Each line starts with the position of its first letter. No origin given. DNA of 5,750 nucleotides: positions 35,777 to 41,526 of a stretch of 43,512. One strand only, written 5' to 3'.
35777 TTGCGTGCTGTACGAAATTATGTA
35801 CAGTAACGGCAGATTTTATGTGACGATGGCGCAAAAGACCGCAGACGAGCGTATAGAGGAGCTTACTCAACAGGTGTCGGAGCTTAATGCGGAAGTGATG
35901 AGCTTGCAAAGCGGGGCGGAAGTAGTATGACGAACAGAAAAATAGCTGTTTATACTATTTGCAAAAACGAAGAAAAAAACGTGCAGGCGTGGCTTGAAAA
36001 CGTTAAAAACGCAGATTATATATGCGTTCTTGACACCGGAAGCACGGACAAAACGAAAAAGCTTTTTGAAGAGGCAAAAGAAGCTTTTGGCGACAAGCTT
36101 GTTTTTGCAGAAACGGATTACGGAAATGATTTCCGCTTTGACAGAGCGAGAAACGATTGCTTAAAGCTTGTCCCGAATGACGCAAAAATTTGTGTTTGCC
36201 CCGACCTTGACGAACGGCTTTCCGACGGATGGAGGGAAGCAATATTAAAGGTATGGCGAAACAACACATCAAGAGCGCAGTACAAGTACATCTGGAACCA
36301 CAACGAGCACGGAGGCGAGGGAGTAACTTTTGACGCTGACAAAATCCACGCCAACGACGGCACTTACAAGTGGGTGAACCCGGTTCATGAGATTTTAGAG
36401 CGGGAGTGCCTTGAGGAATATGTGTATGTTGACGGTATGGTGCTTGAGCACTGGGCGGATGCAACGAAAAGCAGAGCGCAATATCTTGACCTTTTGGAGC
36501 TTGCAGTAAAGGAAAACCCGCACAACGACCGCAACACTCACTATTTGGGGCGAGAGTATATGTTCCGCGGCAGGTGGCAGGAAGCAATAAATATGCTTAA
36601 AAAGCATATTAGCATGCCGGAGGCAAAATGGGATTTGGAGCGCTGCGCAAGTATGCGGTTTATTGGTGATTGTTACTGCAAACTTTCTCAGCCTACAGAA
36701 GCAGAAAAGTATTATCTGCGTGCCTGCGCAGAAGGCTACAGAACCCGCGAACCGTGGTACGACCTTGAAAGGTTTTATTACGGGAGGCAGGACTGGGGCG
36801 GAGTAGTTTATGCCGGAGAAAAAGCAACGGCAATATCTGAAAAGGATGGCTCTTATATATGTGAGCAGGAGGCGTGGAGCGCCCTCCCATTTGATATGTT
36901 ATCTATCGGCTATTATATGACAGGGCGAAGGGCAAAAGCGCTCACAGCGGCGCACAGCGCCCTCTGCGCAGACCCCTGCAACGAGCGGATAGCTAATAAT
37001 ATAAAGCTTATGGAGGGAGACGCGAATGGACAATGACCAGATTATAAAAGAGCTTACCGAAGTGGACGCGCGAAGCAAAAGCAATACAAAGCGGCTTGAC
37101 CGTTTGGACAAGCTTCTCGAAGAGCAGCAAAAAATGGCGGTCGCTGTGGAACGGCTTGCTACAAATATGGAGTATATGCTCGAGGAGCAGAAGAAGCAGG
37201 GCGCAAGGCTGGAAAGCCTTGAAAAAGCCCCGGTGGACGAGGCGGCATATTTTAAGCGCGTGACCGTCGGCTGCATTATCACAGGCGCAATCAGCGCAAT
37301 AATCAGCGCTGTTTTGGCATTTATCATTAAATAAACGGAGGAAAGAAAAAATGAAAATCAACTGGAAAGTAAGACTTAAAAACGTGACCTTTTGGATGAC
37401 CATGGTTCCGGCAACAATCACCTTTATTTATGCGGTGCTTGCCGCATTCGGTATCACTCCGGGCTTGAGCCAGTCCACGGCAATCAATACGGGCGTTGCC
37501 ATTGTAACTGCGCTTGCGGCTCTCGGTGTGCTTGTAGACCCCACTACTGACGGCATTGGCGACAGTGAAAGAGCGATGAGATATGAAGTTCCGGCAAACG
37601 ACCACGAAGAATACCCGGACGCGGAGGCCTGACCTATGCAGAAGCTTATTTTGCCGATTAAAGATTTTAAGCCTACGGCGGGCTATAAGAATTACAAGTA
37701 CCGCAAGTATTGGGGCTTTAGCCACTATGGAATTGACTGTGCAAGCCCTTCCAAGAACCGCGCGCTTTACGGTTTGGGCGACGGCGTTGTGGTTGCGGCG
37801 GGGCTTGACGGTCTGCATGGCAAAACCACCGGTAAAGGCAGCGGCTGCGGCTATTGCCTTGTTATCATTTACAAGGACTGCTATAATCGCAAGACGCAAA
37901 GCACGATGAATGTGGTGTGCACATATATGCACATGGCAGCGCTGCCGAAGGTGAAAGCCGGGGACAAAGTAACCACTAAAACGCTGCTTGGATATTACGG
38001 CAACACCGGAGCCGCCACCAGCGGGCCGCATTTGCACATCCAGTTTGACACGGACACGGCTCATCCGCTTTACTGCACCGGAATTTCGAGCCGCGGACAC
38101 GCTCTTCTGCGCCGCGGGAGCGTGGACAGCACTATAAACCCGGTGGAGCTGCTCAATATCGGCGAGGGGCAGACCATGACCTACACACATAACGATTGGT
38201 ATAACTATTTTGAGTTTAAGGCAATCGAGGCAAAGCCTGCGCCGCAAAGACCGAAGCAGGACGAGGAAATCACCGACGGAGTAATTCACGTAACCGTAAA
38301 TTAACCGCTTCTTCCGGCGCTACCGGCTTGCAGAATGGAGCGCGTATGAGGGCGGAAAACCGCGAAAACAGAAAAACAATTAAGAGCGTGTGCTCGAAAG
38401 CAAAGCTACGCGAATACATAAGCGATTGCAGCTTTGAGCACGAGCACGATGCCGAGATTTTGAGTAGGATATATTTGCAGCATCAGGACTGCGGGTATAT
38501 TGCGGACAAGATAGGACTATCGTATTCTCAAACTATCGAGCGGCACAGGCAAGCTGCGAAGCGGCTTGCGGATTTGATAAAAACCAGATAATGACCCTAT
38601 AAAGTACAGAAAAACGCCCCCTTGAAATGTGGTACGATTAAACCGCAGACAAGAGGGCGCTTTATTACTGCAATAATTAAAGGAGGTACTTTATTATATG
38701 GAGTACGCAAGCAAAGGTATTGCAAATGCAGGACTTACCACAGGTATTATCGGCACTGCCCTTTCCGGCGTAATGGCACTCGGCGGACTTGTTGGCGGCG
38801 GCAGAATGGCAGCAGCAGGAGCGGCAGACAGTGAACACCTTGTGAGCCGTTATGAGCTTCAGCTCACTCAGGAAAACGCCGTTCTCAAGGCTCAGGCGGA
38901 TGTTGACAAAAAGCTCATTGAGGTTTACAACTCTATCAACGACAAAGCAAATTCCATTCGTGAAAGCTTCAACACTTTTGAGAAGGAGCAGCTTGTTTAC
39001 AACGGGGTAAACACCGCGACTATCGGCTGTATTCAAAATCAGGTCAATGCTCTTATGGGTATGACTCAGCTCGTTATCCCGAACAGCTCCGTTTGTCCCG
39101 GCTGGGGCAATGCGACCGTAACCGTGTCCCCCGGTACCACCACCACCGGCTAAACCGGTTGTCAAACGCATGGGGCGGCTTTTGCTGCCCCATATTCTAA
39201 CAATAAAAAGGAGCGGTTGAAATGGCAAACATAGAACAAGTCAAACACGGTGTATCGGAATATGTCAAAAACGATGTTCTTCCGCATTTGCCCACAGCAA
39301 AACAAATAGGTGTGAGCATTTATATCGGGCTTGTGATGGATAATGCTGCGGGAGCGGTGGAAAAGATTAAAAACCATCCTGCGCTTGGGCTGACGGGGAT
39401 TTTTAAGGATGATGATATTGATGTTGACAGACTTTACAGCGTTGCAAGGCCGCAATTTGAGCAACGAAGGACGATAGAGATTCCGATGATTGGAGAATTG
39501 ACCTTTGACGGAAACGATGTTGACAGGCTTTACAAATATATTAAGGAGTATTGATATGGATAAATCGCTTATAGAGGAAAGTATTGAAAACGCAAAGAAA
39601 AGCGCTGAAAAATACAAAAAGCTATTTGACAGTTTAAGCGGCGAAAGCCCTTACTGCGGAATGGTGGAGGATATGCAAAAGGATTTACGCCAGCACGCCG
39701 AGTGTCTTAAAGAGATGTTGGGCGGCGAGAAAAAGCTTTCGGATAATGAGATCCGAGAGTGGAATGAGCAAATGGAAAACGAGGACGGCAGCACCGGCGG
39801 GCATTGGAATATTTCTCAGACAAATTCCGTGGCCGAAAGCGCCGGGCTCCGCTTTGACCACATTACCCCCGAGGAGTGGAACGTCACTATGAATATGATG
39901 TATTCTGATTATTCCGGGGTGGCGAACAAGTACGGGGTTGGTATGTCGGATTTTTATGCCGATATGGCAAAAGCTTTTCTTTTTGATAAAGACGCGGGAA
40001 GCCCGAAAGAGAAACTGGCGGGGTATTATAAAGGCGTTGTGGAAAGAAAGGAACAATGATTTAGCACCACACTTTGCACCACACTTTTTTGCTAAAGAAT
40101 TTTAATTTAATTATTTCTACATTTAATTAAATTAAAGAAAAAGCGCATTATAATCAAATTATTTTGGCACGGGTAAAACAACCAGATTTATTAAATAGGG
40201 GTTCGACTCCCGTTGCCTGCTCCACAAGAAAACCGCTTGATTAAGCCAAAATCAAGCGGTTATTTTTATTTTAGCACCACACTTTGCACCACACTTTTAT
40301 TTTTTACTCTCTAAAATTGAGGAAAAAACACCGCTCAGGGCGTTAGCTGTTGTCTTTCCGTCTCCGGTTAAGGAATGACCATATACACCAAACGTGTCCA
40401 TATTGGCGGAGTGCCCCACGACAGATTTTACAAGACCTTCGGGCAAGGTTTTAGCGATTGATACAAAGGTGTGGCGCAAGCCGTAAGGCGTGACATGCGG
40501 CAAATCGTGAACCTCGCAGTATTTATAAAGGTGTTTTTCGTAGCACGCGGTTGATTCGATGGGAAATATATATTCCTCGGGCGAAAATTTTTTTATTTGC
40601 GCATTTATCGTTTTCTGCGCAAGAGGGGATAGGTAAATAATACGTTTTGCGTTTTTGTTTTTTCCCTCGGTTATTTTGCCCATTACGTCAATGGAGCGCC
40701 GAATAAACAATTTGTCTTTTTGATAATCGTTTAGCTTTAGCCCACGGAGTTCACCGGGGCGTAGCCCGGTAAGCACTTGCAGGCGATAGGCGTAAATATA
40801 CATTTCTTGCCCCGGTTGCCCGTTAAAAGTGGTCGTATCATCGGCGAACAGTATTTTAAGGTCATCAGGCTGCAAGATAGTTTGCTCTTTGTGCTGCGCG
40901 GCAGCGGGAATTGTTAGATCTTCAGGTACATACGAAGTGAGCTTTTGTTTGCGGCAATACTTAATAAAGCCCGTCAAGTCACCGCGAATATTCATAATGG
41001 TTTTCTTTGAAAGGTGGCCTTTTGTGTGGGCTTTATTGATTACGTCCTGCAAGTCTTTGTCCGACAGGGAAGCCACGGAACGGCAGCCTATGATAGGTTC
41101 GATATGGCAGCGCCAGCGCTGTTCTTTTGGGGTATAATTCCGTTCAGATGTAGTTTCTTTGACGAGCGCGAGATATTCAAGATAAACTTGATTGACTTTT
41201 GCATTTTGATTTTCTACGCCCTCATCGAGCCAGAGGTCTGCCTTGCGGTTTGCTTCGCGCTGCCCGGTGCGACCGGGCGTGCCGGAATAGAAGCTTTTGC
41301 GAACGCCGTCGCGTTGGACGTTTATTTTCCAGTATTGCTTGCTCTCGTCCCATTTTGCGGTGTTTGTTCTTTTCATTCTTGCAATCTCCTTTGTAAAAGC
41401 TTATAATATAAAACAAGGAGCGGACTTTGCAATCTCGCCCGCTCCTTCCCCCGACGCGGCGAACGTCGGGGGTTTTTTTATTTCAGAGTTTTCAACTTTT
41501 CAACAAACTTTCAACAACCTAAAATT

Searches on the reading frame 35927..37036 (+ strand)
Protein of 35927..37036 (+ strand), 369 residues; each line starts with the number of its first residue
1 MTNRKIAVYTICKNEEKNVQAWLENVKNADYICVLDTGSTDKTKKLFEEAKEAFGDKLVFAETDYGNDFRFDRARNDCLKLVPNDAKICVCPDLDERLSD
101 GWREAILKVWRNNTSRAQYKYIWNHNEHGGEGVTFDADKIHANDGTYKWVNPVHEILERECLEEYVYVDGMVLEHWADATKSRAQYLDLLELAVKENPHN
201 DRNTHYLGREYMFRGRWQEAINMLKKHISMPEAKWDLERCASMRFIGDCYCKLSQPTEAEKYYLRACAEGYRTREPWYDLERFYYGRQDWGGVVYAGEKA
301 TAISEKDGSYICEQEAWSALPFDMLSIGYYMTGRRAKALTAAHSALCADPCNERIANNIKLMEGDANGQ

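Call 12: search_protein_families(library=phrogs, proteins=[window:35927-37036:+], max_evalue=0.001)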
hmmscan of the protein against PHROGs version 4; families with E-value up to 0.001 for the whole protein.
window:35927-37036:+ (369 aa): 1 family
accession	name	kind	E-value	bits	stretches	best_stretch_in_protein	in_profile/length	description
phrog_13126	-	moron, auxiliary metabolic gene and host takeover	1.5e-98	331.6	1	5-368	2-360/394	beta-1,4-glycosyltransferase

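Call 13: search_protein_families(library=pfam, proteins=[window:35927-37036:+], max_evalue=0.001)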
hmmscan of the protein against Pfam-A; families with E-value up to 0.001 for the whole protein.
window:35927-37036:+ (369 aa): 7 families
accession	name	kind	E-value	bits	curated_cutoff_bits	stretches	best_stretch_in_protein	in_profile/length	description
PF00535.33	Glycos_transf_2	-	1.2e-07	32.2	23.3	1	8-113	2-106/168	Glycosyl transferase family 2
PF13428.12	TPR_14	-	1.1e-06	29.2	23.5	0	328-355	10-37/44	Tetratricopeptide repeat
PF13424.12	TPR_12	-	1.3e-06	28.9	30.1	0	177-230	17-74/77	Tetratricopeptide repeat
PF07719.23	TPR_2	-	9e-06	25.9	27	0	245-268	6-29/34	Tetratricopeptide repeat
PF13176.12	TPR_7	-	2.3e-05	24.6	27.9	0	207-231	5-29/36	Tetratricopeptide repeat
PF13704.12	Glyco_tranf_2_4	-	0.00067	20.5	27.5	0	13-96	1-82/98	Glycosyl transferase family 2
PF14559.12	TPR_19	-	0.00079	20.1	25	0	187-226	11-50/68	Tetratricopeptide repeat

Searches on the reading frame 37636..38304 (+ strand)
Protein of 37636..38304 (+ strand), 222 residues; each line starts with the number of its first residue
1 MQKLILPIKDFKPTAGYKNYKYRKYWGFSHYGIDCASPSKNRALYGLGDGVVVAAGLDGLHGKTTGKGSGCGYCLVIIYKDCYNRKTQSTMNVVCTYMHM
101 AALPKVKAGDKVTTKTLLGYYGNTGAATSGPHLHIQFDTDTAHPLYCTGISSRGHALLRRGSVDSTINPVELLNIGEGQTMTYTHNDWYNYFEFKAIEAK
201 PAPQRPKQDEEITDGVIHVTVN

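Call 12: search_protein_families(library=phrogs, proteins=[window:37636-38304:+], max_evalue=0.001)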
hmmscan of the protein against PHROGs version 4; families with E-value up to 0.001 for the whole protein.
window:37636-38304:+ (222 aa): 8 families
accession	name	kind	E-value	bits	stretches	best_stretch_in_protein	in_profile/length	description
phrog_3578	-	lysis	2.3e-15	57.9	1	1-178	204-361/405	endolysin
phrog_6700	-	lysis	2.5e-09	35.6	1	21-142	2617-2716/2898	endolysin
phrog_3084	-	lysis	1.4e-08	35.2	1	21-138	17-117/468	endolysin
phrog_14988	-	other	4.5e-08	34.1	1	4-135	6-124/272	peptidase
phrog_7767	-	other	1.4e-07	32.4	1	27-137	18-106/194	metallo-endopeptidase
phrog_10030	-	tail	6e-06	24.8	1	12-137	1897-2005/2105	tail length tape measure protein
phrog_4070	-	tail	1.7e-05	24.1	1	85-140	657-712/989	tail length tape measure protein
phrog_8537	-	unknown function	0.00055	20.3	1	89-139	53-102/384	-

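Call 13: search_protein_families(library=pfam, proteins=[window:37636-38304:+], max_evalue=0.001)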
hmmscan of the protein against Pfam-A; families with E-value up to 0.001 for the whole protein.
window:37636-38304:+ (222 aa): 1 family
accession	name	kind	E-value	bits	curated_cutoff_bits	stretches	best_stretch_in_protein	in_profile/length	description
PF01551.29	Peptidase_M23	-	3.1e-12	47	28.7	1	29-140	2-90/96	Peptidase family M23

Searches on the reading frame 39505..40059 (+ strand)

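Call 70: search_protein_families(library=phrogs, proteins=[window:39505-40059:+], max_evalue=0.001)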
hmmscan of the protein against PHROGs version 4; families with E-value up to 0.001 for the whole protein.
window:39505-40059:+ (184 aa): 0 families

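Call 96: search_protein_families(library=padloc, proteins=[window:39505-40059:+], max_evalue=0.01)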
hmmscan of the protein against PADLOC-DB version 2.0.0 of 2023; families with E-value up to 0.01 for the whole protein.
window:39505-40059:+ (184 aa): 2 families
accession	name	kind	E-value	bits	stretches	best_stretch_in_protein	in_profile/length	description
PDLC01663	Cas12c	-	0.0022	14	1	9-91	347-425/1165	CAS-V-C; effector__SPE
PDLC02749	PbeC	-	0.0036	13.8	1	15-93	441-512/636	PbeC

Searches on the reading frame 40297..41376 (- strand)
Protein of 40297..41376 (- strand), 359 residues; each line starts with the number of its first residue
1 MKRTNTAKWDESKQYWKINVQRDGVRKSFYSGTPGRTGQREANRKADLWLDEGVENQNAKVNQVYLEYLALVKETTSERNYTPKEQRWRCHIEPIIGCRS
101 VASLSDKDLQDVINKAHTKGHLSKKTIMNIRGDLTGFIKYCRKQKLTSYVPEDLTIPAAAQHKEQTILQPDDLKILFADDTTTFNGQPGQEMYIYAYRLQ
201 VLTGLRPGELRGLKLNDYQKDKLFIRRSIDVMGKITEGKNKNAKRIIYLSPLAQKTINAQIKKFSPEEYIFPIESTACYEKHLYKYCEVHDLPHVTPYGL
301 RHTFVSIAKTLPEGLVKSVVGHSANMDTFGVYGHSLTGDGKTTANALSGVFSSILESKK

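Call 12: search_protein_families(library=phrogs, proteins=[window:40297-41376:-], max_evalue=0.001)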
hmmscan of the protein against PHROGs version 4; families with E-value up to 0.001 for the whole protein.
window:40297-41376:- (359 aa): 2 families
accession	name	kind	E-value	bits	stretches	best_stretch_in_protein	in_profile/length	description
phrog_1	-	integration and excision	9.1e-40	138.5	1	12-339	120-438/611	integrase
phrog_216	-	integration and excision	4.3e-19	69.7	1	133-335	21-224/301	integrase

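Call 13: search_protein_families(library=pfam, proteins=[window:40297-41376:-], max_evalue=0.001)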
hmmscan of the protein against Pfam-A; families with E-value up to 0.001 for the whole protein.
window:40297-41376:- (359 aa): 2 families
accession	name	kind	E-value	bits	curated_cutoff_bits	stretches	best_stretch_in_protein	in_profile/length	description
PF00589.27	Phage_integrase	-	7e-08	32.9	27.1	1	187-335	18-168/172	Phage integrase family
PF14659.12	Phage_int_SAM_3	-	6.9e-05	23.4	22.6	1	62-115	3-56/58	Phage integrase, N-terminal SAM-like domain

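Call 80: find_homologous_proteins(query=window:40297-41376:-)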
Query window:40297-41376:- (359 aa): 1969 proteins with E <= 0.001 among 4022 candidates; the best 120 are listed.
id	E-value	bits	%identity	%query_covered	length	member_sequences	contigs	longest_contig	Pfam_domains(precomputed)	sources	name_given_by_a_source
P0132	6.4e-234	794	96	100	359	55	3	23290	PF00589.28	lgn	-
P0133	2.6e-198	677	81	100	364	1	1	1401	PF00589.28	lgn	-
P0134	6.0e-194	662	79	99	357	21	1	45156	PF00589.28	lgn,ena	-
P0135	1.1e-138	481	60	100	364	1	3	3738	PF00589.28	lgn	-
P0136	1.5e-136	474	58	100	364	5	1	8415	PF00589.28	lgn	-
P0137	7.8e-134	465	58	99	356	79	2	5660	PF00589.28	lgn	-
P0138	3.5e-130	453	59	99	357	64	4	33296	PF00589.28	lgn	-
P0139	1.5e-129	450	57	100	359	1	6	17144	PF00589.28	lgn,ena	-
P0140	7.9e-129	448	57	100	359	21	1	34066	PF00589.28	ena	-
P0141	1.2e-126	441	56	100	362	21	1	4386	PF00589.28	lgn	-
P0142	4.1e-126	439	57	99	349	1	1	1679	PF00589.28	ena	-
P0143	4.3e-126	439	54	100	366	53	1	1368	PF14659.13,PF00589.28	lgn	-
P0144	9.4e-124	431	55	99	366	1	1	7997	PF00589.28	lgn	-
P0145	4.0e-123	429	55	99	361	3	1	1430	PF00589.28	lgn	-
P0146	6.1e-123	429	55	100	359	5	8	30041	PF00589.28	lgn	-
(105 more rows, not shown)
